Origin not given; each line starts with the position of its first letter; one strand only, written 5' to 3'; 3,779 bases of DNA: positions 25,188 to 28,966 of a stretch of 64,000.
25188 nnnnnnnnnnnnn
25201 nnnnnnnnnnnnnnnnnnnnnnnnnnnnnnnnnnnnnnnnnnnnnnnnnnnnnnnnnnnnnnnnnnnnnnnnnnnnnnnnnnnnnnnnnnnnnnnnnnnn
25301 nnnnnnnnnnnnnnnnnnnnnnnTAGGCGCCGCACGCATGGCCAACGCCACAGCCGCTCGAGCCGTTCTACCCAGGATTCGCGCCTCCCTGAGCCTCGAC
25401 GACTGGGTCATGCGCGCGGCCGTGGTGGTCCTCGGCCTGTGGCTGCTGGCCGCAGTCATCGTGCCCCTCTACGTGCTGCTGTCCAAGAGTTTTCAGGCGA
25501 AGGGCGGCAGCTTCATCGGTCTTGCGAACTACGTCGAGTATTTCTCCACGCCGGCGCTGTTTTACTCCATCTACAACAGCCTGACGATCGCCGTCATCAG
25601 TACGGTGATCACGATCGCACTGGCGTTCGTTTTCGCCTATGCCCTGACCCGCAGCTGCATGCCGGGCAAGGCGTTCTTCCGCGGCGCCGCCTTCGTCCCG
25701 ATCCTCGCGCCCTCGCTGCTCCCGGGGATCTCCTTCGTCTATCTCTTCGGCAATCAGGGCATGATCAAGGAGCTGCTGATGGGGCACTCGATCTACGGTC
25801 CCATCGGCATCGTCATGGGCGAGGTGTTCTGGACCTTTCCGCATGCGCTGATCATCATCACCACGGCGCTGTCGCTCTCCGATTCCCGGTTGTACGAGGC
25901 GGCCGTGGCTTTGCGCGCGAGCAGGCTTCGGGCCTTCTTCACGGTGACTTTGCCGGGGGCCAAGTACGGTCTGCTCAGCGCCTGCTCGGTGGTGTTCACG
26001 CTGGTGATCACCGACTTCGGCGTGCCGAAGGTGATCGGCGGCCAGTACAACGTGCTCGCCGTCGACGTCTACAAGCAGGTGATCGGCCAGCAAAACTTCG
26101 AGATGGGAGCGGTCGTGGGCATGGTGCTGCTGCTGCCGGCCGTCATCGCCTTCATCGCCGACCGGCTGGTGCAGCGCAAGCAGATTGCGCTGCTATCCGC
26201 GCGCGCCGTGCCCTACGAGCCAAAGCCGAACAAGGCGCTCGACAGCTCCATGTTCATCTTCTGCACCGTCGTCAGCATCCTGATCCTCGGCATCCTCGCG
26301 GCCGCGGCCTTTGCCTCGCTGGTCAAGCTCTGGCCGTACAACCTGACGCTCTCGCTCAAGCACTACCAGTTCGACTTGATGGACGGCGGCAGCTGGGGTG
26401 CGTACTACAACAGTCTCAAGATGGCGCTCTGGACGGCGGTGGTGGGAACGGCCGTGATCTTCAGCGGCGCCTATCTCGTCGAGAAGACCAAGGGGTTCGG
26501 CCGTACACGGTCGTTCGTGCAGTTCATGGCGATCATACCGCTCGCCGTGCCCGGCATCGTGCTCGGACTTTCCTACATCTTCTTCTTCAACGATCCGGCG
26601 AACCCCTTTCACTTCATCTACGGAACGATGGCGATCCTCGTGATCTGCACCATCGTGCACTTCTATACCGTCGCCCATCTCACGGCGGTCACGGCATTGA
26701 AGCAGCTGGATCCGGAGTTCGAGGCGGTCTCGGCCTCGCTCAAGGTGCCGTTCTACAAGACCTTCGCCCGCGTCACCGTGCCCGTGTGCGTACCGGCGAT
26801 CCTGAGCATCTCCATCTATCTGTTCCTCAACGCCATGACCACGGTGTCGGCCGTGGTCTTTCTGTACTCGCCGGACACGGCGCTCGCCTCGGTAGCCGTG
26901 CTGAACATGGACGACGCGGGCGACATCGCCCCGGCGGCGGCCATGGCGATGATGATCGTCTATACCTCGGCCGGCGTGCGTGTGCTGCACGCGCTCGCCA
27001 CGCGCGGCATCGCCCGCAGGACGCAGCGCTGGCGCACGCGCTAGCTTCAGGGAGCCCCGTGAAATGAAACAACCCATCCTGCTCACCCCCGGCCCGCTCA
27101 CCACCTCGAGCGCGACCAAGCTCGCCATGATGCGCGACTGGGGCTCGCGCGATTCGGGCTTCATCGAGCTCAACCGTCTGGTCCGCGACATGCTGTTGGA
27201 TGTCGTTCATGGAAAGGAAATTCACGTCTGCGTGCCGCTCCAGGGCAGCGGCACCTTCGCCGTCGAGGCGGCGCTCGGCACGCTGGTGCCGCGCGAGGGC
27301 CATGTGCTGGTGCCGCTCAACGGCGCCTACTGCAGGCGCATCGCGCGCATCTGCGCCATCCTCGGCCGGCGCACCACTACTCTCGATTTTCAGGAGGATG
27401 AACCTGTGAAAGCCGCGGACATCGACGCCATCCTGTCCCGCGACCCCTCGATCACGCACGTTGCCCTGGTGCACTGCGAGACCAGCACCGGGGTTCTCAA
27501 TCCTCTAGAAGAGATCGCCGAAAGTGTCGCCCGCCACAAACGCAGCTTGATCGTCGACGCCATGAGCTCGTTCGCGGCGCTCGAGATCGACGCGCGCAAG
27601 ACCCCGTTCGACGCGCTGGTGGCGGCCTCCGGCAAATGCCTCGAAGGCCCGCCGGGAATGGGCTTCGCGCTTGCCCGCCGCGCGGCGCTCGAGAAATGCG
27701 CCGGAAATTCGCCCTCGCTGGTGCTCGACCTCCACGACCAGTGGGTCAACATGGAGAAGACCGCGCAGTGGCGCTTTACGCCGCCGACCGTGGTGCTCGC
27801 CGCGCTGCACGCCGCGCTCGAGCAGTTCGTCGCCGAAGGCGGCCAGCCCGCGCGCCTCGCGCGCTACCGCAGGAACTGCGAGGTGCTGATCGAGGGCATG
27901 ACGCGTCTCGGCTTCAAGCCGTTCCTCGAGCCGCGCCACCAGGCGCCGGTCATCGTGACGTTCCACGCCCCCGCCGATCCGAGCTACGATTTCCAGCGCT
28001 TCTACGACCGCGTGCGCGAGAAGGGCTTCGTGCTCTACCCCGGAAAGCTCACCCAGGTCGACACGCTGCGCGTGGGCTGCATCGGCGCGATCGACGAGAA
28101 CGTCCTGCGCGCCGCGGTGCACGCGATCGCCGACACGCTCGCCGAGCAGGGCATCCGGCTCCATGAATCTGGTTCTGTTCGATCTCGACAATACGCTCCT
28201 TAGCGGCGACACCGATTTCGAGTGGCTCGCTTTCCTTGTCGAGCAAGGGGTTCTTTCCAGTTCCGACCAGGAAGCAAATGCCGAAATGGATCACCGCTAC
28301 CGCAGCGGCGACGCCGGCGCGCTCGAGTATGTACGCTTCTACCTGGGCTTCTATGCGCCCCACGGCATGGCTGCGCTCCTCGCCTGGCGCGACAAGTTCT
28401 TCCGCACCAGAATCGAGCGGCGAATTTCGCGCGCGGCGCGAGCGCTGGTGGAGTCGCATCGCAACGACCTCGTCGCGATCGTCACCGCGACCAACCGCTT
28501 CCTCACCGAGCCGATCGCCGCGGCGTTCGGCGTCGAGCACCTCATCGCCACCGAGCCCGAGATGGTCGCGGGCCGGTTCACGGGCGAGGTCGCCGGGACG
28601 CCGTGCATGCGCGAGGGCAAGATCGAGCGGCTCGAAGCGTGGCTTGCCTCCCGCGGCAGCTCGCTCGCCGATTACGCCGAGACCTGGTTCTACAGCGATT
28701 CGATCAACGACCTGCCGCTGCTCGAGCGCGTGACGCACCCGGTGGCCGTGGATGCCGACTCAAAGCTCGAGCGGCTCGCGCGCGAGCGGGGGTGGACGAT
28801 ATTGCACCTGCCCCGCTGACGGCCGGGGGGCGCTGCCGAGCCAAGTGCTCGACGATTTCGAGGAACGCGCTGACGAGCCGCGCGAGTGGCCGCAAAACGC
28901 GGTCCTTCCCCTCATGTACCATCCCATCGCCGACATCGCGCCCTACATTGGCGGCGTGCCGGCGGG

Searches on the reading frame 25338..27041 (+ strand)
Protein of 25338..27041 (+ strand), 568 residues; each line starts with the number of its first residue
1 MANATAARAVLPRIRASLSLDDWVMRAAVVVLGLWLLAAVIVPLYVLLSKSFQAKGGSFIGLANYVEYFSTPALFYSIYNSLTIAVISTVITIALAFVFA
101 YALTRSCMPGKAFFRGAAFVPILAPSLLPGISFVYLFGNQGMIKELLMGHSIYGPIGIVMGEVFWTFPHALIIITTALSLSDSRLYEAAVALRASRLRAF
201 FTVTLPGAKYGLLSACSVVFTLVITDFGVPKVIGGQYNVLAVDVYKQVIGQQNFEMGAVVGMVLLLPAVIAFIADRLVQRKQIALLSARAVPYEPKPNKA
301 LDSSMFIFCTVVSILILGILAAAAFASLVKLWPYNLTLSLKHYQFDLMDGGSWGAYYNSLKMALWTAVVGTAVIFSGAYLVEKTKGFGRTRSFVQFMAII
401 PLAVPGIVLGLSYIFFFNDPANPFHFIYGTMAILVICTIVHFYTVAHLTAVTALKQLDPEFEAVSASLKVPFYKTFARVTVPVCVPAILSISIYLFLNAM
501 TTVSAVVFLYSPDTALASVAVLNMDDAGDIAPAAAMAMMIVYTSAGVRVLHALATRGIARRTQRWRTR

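Call 5: search_protein_families(library=pfam, proteins=[window:25338-27041:+])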
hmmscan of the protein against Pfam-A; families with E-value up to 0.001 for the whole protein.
window:25338-27041:+ (568 aa): 1 family
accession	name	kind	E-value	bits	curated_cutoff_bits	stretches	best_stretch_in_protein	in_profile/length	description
PF00528.27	BPD_transp_1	-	1.2e-15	58.2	26.4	2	113-281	19-181/184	Binding-protein-dependent transport system inner membrane component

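Call 6: search_protein_families(library=ncbifam, proteins=[window:25338-27041:+])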
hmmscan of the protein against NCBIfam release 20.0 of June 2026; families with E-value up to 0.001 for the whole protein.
window:25338-27041:+ (568 aa): 28 families (the best 25 are shown)
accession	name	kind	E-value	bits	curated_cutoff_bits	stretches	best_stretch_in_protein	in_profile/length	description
TIGR03262.1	PhnU2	equivalog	3.9e-252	837.8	593.25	1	24-567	2-545/546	putative 2-aminoethylphosphonate ABC transporter permease subunit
TIGR02141.1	modB_ABC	equivalog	2.8e-28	99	182.6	2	81-278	3-205/208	molybdate ABC transporter permease subunit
TIGR01581.1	Mo_ABC_porter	hypoth_equivalog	1.7e-27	96.3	210.3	2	62-273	7-224/225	ABC transporter permease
TIGR00969.1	3a0106s02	subfamily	2.3e-24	86.3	240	2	30-279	21-270/272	sulfate ABC transporter permease subunit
NF011624.0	PRK15050.1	equivalog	1.4e-22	80.2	247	1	18-282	20-289/297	2-aminoethylphosphonate ABC transporter permease subunit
NF040839.1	tungstate_WtpB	equivalog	3.9e-21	75.8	340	2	27-281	4-250/251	tungstate ABC transporter permease WtpB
NF007044.0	PRK09497.1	equivalog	3.3e-20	72.7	348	1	27-280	10-280/285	spermidine/putrescine ABC transporter permease PotB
NF007047.0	PRK09500.1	equivalog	5.9e-20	71.9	326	1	36-281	14-255/257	spermidine/putrescine ABC transporter permease PotC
NF043074.1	MMSYN1_0196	equivalog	1.1e-18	67.6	350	1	30-278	20-262/277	spermidine/putrescine ABC transporter permease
NF006939.0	PRK09421.1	equivalog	2.1e-18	66.6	262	1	76-246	10-188/230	molybdate ABC transporter permease subunit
TIGR02140.1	permease_CysW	equivalog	3.6e-18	66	329.1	1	31-282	9-259/261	sulfate ABC transporter permease subunit CysW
TIGR02139.1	permease_CysT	equivalog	4.8e-18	65.7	246.1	1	35-279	15-259/265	sulfate ABC transporter permease subunit CysT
TIGR03255.1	PhnV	equivalog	1.1e-17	64.6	358.7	1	312-554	23-262/270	2-aminoethylphosphonate ABC transport system, membrane component PhnV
NF007889.0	PRK10592.1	equivalog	2.4e-16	60.2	476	2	25-281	11-267/281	putrescine ABC transporter permease PotI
NF007963.0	PRK10683.1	equivalog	1.8e-15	57.2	489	1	40-282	61-312/317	putrescine ABC transporter permease PotH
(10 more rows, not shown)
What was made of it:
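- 25338..27044 (+): PhnU2 (AepU), fused ABC permease. TIGR03262 at 837.8 bits, cut-off 593.25 (call 6).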

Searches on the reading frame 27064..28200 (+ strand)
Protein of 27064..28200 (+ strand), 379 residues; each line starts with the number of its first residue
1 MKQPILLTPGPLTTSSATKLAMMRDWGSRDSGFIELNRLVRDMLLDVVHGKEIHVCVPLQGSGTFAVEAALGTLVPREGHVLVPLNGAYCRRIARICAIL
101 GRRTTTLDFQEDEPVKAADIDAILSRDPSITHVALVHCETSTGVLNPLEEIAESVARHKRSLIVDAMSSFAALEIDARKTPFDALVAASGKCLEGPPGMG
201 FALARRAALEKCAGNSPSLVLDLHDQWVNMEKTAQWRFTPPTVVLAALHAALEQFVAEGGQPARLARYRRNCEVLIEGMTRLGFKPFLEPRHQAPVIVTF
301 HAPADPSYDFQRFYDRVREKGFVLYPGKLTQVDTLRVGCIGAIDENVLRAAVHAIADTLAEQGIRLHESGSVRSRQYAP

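Call 5: search_protein_families(library=pfam, proteins=[window:27064-28200:+])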
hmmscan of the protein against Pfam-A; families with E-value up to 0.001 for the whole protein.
window:27064-28200:+ (379 aa): 1 family
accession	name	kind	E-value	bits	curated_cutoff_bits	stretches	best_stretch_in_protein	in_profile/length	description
PF00266.25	Aminotran_5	-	3.2e-17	63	21.5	1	57-303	65-317/371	Aminotransferase class-V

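Call 6: search_protein_families(library=ncbifam, proteins=[window:27064-28200:+])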
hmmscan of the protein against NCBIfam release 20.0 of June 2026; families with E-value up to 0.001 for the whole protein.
window:27064-28200:+ (379 aa): 17 families
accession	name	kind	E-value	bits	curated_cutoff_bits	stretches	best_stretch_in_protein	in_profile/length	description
NF010006.0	PRK13479.1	equivalog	5.8e-167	555.4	296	1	2-365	4-367/369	2-aminoethylphosphonate--pyruvate transaminase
TIGR03301.1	PhnW-AepZ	equivalog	3e-142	474.2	360.8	1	5-358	1-354/355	2-aminoethylphosphonate aminotransferase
TIGR02326.1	transamin_PhnW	equivalog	4.4e-142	473.5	400.8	1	2-360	2-361/363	2-aminoethylphosphonate--pyruvate transaminase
NF046070.1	PyrdoxPyrvTramin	equivalog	1.6e-38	132.5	600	1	4-362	6-367/369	pyridoxamine--pyruvate transaminase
NF045640.1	AspGlyoxATaseBhcA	equivalog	4.4e-21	75.3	650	1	6-368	7-373/395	L-aspartate--glyoxylate aminotransferase BhcA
TIGR01979.1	sufS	subfamily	1.1e-09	37.7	475.1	1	96-211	128-240/403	SufS family cysteine desulfurase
TIGR04343.1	egtE_PLP_lyase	equivalog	1.5e-09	37.1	400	1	62-259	79-268/370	ergothioneine biosynthesis PLP-dependent enzyme EgtE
TIGR03235.1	DNA_S_dndA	equivalog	3e-08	33.4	480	1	101-211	112-219/353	cysteine desulfurase DndA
TIGR01977.1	am_tr_V_EF2568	hypoth_equivalog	2.1e-07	30.3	377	1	64-202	72-211/376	cysteine desulfurase family protein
TIGR03402.1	FeS_nifS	equivalog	3.1e-07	29.5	530.75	1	100-206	109-212/379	cysteine desulfurase NifS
NF002806.0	PRK02948.1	subfamily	5.6e-07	28.9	304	1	36-201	44-209/381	IscS subfamily cysteine desulfurase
NF006791.0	PRK09295.1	equivalog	4.9e-06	25.9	661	1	97-261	134-299/406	cysteine desulfurase SufS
NF010611.0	PRK14012.1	equivalog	7.4e-06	25.1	548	1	101-206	120-222/406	IscS subfamily cysteine desulfurase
TIGR02006.1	IscS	equivalog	9.8e-06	24.8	643.2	1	101-206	116-218/402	IscS subfamily cysteine desulfurase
TIGR01364.1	serC_1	equivalog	3.7e-05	22.8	443.6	1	55-325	65-322/358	phosphoserine transaminase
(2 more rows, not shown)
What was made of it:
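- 27064..28203 (+): PhnW, AEP:pyruvate aminotransferase (379 aa). NF010006 at 555.4 bits, cut-off 296; TIGR02326 at 473.5 bits, cut-off 400.8 (call 6).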

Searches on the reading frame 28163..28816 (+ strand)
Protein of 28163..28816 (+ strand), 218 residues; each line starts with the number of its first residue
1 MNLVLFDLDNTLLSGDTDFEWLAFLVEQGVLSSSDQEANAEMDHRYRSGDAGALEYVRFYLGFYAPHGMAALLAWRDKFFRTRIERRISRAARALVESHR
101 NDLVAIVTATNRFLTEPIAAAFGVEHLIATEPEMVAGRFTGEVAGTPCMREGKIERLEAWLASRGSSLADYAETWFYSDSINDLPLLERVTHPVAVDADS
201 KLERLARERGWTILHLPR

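Call 43: search_protein_families(library=pfam, proteins=[window:28163-28816:+], max_evalue=0.00001)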
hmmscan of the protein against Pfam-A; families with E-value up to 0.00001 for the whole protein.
window:28163-28816:+ (218 aa): 2 families
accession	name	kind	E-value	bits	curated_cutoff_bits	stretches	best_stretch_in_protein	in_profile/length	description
PF12710.13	HAD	-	6.2e-38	131.6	27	1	4-188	1-189/189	haloacid dehalogenase-like hydrolase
PF00702.32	Hydrolase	-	2.9e-06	28.3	26.4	0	1-189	1-189/191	haloacid dehalogenase-like hydrolase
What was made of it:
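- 28163..28819 (+): HAD-IB hydrolase overlapping the 3' end of phnW by 41 nt. Role in the pathway unknown. PF12710 (call 43).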

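Call 75: search_protein_families(library=ncbifam, proteins=[window:28163-28816:+], max_evalue=0.00001)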
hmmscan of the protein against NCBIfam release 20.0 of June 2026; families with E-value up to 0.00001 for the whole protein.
window:28163-28816:+ (218 aa): 4 families
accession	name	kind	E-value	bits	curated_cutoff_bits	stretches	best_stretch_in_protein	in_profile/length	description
NF052360.1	HolPasePseu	equivalog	2.9e-75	252.7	280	1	1-216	1-217/218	histidinol-phosphatase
NF052359.1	HolPaseNeis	equivalog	6.5e-60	202.6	400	1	1-216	1-220/221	histidinol-phosphatase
TIGR01490.1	HAD-SF-IB-hyp1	subfamily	1.7e-37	129.7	98.3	1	3-201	1-201/202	HAD-IB family hydrolase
TIGR01488.1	HAD-SF-IB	subfamily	8.2e-22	78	45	1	3-190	1-177/177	HAD-IB family phosphatase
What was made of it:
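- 28163..28819 (+): The Pseudomonas-type histidinol-phosphatase model scores 252.7 bits, below its cut-off of 280 (call 75).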
